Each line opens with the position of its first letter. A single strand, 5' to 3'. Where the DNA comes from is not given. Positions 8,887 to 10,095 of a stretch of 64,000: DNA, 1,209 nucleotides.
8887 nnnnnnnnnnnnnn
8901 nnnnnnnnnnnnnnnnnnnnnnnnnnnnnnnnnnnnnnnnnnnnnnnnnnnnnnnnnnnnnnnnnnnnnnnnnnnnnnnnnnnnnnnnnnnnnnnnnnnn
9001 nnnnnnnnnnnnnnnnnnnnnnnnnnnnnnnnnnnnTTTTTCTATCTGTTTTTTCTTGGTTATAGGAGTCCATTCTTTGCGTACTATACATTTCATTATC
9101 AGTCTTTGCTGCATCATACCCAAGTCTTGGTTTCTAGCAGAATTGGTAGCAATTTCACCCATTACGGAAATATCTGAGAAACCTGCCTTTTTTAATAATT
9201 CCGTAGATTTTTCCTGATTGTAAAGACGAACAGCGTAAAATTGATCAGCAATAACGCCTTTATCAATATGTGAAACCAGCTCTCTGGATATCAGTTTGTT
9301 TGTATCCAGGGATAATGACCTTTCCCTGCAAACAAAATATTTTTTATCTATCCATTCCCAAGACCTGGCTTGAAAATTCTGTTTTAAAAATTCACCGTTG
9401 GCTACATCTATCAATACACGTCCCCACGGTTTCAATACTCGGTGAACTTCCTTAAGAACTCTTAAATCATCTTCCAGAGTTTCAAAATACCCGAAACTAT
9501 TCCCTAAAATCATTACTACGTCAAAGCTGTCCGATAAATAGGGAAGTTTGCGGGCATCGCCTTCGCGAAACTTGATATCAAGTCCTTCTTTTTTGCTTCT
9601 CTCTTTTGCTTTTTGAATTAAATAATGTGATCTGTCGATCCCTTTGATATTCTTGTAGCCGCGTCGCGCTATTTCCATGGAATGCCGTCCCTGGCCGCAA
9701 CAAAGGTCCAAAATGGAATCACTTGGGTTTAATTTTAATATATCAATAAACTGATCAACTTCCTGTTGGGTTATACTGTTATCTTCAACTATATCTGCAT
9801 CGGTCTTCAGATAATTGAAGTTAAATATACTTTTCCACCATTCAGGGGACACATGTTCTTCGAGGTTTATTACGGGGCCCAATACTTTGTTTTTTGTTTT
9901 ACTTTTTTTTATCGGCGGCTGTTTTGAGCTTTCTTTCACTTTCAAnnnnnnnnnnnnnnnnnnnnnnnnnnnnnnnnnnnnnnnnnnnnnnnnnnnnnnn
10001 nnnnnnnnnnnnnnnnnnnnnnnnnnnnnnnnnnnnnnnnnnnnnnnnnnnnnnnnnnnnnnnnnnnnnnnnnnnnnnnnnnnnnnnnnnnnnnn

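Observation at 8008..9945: Single-polypeptide fusion of a SAM-methyltransferase and a D-Ala-D-Ala-ligase-like ATP-grasp domain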

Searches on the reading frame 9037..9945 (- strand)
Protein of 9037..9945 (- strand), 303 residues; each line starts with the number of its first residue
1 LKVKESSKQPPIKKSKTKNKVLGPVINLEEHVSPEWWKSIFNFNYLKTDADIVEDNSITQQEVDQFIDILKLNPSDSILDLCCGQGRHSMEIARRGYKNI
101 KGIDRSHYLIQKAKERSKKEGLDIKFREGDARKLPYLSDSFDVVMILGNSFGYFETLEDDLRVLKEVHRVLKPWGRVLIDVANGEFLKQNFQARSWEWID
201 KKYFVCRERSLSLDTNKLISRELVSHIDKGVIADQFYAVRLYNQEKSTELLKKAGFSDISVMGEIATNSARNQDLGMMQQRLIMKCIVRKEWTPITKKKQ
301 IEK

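Call 26: search_solved_structures(query=window:9037-9945:-, max_evalue=0.00001, show_alignments=3)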
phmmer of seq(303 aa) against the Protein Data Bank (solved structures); distinct sequences matched with E-value up to 0.00001: 42.
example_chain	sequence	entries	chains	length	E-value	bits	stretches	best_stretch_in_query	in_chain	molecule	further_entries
9ri2_A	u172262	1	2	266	8e-25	90.7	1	72-266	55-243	Methyltransferase, putative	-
1ve3_A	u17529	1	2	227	4.1e-15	58.8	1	73-183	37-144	hypothetical protein PH0226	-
3l8d_A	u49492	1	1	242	9.2e-15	57.6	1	75-182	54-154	Methyltransferase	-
1wzn_A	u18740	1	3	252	2.6e-12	49.6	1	76-180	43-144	SAM-dependent methyltransferase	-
8zc8_A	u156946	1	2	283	4.2e-12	48.9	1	56-179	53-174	MitM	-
21zq_A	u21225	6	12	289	4.4e-12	48.9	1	56-179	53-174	MitM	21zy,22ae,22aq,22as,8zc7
5jdy_A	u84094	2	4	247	3.8e-11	45.8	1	75-186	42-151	Methyl transferase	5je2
5jdz_A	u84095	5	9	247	3.8e-11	45.8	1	75-186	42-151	Methyl transferase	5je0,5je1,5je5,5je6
5je3_A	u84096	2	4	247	3.8e-11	45.8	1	75-186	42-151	Methyl transferase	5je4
3bus_A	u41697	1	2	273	4.4e-11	45.6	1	37-179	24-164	Methyltransferase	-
5gwx_A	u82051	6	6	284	3.5e-10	42.6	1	51-190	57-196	Glycine sarcosine N-methyltransferase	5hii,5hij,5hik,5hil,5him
5h02_A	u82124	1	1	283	4.1e-10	42.4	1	51-190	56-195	Glycine sarcosine N-methyltransferase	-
2avn_A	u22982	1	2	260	2.2e-09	40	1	64-201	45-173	ubiquinone/menaquinone biosynthesis methyltransferase-related protein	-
9w6x_A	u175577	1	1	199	3.6e-09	39.3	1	76-179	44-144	YtkW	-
8rdl_A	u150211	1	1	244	4.4e-09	39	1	56-185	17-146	ToxA protein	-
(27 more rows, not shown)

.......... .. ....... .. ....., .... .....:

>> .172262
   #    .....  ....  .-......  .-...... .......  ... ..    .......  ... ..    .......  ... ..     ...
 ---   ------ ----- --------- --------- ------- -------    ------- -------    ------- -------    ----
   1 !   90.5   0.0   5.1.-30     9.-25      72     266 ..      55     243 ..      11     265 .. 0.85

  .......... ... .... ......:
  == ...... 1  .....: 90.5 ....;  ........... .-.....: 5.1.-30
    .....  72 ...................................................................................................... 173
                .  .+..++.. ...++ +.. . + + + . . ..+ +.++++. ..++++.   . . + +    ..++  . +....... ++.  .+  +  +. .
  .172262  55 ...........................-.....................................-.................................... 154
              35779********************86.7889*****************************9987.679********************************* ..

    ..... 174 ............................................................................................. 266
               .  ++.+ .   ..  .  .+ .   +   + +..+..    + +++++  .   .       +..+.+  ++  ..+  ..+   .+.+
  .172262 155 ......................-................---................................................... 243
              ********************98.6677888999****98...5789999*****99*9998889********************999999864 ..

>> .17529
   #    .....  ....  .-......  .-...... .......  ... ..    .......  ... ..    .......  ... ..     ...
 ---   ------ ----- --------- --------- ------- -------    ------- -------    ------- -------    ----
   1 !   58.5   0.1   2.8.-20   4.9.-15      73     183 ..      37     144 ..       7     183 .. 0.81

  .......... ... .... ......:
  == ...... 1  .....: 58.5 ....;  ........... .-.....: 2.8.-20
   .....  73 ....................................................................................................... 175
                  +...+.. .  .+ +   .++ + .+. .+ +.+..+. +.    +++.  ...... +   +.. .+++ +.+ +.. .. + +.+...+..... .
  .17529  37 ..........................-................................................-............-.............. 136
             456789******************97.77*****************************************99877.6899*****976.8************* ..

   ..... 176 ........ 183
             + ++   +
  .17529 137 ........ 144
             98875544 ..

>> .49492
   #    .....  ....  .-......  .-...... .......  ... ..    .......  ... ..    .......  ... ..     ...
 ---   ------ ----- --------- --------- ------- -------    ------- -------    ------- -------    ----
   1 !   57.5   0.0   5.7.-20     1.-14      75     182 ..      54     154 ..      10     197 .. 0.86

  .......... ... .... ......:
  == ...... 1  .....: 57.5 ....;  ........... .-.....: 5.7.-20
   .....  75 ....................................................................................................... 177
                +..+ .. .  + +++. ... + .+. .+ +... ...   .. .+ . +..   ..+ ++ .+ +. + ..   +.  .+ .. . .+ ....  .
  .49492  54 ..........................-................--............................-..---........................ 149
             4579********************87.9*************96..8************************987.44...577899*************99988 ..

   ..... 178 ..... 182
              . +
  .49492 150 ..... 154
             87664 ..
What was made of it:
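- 9079..9396 (-): Methyltransferase cap and C-terminal strands (aa 184-289): one helix plus four beta-strands, with family motifs SWEWID, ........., LISRE, FYAxRLY and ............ The alignment to NmbA runs through this region, sharing ER[ST]LS and R[IL]Y (call 26).
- Closest known: NmbA, bacillithiol N-methyltransferase. Same: Shared SFGYFET, ER[ST]LS and R[IL]Y motifs (call 26).
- NmbA is clearly the best solved sequence relative of the methyltransferase half, cap included (call 26).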
